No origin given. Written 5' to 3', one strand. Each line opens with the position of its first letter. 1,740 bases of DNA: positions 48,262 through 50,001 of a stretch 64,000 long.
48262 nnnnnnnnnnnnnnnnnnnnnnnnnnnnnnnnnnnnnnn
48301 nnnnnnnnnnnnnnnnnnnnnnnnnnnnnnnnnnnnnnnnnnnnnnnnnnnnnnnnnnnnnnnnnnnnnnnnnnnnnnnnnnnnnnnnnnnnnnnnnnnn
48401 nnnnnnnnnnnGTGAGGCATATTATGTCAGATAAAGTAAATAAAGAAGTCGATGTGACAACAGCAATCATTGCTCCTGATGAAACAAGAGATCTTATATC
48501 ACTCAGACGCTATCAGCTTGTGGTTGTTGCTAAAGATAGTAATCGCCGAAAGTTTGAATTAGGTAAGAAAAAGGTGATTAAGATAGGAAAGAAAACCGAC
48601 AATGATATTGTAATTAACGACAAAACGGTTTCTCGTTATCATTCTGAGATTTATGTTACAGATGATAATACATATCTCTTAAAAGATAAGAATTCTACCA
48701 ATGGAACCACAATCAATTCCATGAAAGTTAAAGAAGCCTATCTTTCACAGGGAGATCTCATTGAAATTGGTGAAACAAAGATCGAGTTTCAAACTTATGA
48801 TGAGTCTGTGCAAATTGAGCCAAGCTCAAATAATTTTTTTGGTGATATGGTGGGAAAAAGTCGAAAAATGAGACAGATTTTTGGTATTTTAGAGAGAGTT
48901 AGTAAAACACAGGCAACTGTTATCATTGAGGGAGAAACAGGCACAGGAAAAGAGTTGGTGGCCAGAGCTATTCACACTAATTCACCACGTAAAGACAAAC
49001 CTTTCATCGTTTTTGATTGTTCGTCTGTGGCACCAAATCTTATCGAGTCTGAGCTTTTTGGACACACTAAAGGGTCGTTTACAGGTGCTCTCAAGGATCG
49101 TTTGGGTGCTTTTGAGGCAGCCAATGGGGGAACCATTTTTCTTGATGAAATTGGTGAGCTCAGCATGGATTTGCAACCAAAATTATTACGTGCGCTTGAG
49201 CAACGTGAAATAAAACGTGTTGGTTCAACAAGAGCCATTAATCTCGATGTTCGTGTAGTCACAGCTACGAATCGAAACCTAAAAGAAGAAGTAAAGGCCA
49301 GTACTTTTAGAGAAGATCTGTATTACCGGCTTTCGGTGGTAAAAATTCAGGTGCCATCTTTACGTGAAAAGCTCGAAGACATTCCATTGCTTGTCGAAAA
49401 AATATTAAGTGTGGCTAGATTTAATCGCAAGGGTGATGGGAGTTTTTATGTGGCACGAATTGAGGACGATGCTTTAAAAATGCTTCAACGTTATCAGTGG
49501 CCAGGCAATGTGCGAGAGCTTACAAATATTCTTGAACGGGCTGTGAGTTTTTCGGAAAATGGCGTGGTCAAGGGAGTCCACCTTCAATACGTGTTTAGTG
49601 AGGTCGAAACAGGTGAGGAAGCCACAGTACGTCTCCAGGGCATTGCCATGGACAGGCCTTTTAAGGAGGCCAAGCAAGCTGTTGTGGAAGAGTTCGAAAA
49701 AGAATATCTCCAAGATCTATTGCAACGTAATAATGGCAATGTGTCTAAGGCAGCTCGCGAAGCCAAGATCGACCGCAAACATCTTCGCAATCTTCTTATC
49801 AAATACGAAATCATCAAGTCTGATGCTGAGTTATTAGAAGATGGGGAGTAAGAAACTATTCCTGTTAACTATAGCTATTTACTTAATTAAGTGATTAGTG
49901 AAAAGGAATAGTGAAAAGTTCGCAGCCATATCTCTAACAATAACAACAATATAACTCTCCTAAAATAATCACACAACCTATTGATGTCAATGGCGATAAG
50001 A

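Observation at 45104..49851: Operon linking a PEGA-domain Ser/Thr kinase to an FHA-domain sigma-54 activator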

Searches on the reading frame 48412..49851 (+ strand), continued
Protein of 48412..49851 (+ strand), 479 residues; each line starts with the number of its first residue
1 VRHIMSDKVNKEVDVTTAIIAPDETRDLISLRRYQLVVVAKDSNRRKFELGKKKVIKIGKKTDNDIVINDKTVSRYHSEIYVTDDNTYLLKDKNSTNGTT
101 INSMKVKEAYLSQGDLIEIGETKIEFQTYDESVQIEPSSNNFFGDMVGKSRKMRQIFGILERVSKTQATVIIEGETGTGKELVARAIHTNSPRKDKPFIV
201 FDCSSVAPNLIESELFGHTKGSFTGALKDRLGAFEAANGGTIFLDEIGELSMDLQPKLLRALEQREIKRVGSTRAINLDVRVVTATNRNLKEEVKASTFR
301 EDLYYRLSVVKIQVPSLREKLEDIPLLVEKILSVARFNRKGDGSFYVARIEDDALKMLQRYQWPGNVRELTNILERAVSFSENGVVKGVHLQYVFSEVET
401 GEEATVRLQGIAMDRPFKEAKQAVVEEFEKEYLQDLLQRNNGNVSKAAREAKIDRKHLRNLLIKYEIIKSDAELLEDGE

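Call 70: find_encoding_contigs(protein=P0009, flank=10000, max_places=1)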
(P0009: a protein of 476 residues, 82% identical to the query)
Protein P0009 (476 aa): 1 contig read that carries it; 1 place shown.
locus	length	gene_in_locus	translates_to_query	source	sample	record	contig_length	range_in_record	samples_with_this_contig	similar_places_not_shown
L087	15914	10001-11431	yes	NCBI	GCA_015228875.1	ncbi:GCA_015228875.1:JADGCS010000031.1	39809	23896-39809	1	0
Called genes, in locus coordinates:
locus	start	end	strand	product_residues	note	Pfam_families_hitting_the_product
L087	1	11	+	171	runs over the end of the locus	PF00210:Ferritin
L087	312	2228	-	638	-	PF00112:Peptidase_C1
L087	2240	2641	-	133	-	-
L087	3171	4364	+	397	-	PF14306:PUA_2, PF01747:ATP-sulfurylase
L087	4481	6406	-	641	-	PF00012:HSP70, PF06723:MreB_Mbl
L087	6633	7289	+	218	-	-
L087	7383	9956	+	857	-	PF00069:Pkinase, PF07714:PK_Tyr_Ser-Thr, PF08308:PEGA, PF13620:CarboxypepD_reg (faint), PF08308:PEGA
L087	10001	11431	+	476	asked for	PF16697:Yop-YscD_cpl, PF00498:FHA, PF00158:Sigma54_activat, PF14532:Sigma54_activ_2, PF07724:AAA_2 (weak), PF07728:AAA_5, PF00004:AAA (weak), PF25601:AAA_lid_14, +1 more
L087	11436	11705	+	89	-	-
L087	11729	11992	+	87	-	PF02604:PhdYeFM_antitox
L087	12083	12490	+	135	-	PF01850:PIN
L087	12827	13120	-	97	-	-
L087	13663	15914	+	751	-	PF13948:DUF4215 (weak), PF26549:Tricorn_N (faint), PF07676:PD40 (faint), PF13948:DUF4215 (weak)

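Call 113: search_protein_families(library=ncbifam, proteins=[window:48424-49848:+], max_evalue=0.001)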
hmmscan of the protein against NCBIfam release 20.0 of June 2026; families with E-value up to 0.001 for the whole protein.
window:48424-49848:+ (475 aa): 33 families (the best 25 are shown)
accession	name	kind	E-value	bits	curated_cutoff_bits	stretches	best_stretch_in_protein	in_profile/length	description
TIGR01817.1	nifA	equivalog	1.4e-100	337.6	528.85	1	117-393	173-444/534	nif-specific transcriptional activator NifA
NF003451.0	PRK05022.1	equivalog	4.7e-99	332.4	476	1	124-458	174-505/512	nitric oxide reductase transcriptional regulator NorR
NF041552.1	TF_PrdR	equivalog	2.8e-95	319.8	795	1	130-461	257-576/577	sigma-54 dependent transcriptional regulator PrdR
NF038308.1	RNA_repair_RtcR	equivalog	3.6e-89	300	650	1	139-454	179-504/530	RNA repair transcriptional activator RtcR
TIGR01818.1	ntrC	equivalog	5.1e-89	299.2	558.6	1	125-455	119-457/463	nitrogen regulation protein NR(I)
TIGR02915.1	PEP_resp_reg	equivalog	2.3e-88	297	502.6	1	137-463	136-444/445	PEP-CTERM-box response regulator transcription factor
NF008469.0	PRK11361.1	equivalog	1.7e-86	290.8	714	1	138-464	141-457/461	acetoacetate metabolism transcriptional regulator AtoC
NF050807.1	TransRegFlbDCaul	equivalog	2.5e-83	280.4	750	1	141-462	119-439/454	sigma-54-dependent transcriptional regulator FlbD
NF011695.0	PRK15115.1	equivalog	1e-82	278.3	763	1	134-466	129-441/445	two-component system response regulator GlrR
NF041906.1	V4R_TF_MobR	exception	1e-81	275.1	999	1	121-458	213-541/544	phenol degradation transcriptional regulator MobR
NF007689.0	PRK10365.1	equivalog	1.7e-81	274.3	760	1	133-455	133-436/441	sigma-54-dependent response regulator transcription factor ZraR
TIGR02329.1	propionate_PrpR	equivalog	2.8e-80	270.5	499.2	1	135-453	207-519/526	propionate catabolism operon regulatory protein PrpR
NF051870.1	NAssimRespRegNtrX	equivalog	3.3e-79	266.9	600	1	140-454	139-443/452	nitrogen assimilation response regulator NtrX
NF041946.1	LuxO_transreg_Vib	equivalog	1.4e-78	264.8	800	1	128-449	122-448/463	quorum-sensing sigma-54 dependent transcriptional regulator LuxO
NF011958.0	PRK15429.1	equivalog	1.1e-77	262.2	830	1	136-398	375-633/692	formate hydrogenlyase transcriptional activator FlhA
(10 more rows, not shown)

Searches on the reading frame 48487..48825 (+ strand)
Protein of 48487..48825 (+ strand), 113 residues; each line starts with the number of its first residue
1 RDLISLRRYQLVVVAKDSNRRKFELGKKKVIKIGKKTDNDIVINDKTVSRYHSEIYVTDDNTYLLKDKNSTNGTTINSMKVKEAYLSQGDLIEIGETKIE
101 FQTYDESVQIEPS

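Call 86: search_solved_structures(query=window:48487-48825:+, max_evalue=0.01, show_alignments=4)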
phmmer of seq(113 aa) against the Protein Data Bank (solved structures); distinct sequences matched with E-value up to 0.01: 30.
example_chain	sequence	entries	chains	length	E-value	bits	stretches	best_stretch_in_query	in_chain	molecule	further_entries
7rj3_A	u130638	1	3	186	1.2e-10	45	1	11-103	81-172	Glycogen accumulation regulator GarA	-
2kfu_A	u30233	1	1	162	2e-10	44.3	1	11-103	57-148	Rv1827 pThr 22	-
6i2p_D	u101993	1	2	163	2.4e-10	44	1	11-103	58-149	Glycogen accumulation regulator GarA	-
2kkl_A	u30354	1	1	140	2.8e-10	43.8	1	11-104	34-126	Uncharacterized protein Mb1858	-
6cah_A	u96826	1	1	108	4.2e-10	43.2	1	30-101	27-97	ABC transporter ATP-binding/permease protein Rv1747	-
3po8_A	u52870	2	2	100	7.3e-10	42.5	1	16-100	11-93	Putative uncharacterized protein TB39.8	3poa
2lc1_A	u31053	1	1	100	8.6e-10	42.2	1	16-99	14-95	Putative uncharacterized protein TB39.8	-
6i2q_B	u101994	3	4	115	2.3e-09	40.9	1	11-105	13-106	Glycogen accumulation regulator GarA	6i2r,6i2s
3oun_A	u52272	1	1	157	4.1e-09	40.1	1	16-99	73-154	Putative uncharacterized protein TB39.8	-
8p5r_G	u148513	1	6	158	4.9e-09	39.8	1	11-105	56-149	Glycogen accumulation regulator GarA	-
3gqs_A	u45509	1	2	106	2.1e-08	37.8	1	8-98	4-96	Adenylate cyclase-like protein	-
2fez_A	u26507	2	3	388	9.1e-07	32.5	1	30-102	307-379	Probable regulatory protein embR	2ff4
2kb3_A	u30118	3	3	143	2.1e-06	31.4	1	12-101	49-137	Oxoglutarate dehydrogenase inhibitor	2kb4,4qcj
8p5x_G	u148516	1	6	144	2.1e-06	31.3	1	12-101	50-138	Oxoglutarate dehydrogenase inhibitor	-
5a8i_A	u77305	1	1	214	9.9e-05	26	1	31-78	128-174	ARNA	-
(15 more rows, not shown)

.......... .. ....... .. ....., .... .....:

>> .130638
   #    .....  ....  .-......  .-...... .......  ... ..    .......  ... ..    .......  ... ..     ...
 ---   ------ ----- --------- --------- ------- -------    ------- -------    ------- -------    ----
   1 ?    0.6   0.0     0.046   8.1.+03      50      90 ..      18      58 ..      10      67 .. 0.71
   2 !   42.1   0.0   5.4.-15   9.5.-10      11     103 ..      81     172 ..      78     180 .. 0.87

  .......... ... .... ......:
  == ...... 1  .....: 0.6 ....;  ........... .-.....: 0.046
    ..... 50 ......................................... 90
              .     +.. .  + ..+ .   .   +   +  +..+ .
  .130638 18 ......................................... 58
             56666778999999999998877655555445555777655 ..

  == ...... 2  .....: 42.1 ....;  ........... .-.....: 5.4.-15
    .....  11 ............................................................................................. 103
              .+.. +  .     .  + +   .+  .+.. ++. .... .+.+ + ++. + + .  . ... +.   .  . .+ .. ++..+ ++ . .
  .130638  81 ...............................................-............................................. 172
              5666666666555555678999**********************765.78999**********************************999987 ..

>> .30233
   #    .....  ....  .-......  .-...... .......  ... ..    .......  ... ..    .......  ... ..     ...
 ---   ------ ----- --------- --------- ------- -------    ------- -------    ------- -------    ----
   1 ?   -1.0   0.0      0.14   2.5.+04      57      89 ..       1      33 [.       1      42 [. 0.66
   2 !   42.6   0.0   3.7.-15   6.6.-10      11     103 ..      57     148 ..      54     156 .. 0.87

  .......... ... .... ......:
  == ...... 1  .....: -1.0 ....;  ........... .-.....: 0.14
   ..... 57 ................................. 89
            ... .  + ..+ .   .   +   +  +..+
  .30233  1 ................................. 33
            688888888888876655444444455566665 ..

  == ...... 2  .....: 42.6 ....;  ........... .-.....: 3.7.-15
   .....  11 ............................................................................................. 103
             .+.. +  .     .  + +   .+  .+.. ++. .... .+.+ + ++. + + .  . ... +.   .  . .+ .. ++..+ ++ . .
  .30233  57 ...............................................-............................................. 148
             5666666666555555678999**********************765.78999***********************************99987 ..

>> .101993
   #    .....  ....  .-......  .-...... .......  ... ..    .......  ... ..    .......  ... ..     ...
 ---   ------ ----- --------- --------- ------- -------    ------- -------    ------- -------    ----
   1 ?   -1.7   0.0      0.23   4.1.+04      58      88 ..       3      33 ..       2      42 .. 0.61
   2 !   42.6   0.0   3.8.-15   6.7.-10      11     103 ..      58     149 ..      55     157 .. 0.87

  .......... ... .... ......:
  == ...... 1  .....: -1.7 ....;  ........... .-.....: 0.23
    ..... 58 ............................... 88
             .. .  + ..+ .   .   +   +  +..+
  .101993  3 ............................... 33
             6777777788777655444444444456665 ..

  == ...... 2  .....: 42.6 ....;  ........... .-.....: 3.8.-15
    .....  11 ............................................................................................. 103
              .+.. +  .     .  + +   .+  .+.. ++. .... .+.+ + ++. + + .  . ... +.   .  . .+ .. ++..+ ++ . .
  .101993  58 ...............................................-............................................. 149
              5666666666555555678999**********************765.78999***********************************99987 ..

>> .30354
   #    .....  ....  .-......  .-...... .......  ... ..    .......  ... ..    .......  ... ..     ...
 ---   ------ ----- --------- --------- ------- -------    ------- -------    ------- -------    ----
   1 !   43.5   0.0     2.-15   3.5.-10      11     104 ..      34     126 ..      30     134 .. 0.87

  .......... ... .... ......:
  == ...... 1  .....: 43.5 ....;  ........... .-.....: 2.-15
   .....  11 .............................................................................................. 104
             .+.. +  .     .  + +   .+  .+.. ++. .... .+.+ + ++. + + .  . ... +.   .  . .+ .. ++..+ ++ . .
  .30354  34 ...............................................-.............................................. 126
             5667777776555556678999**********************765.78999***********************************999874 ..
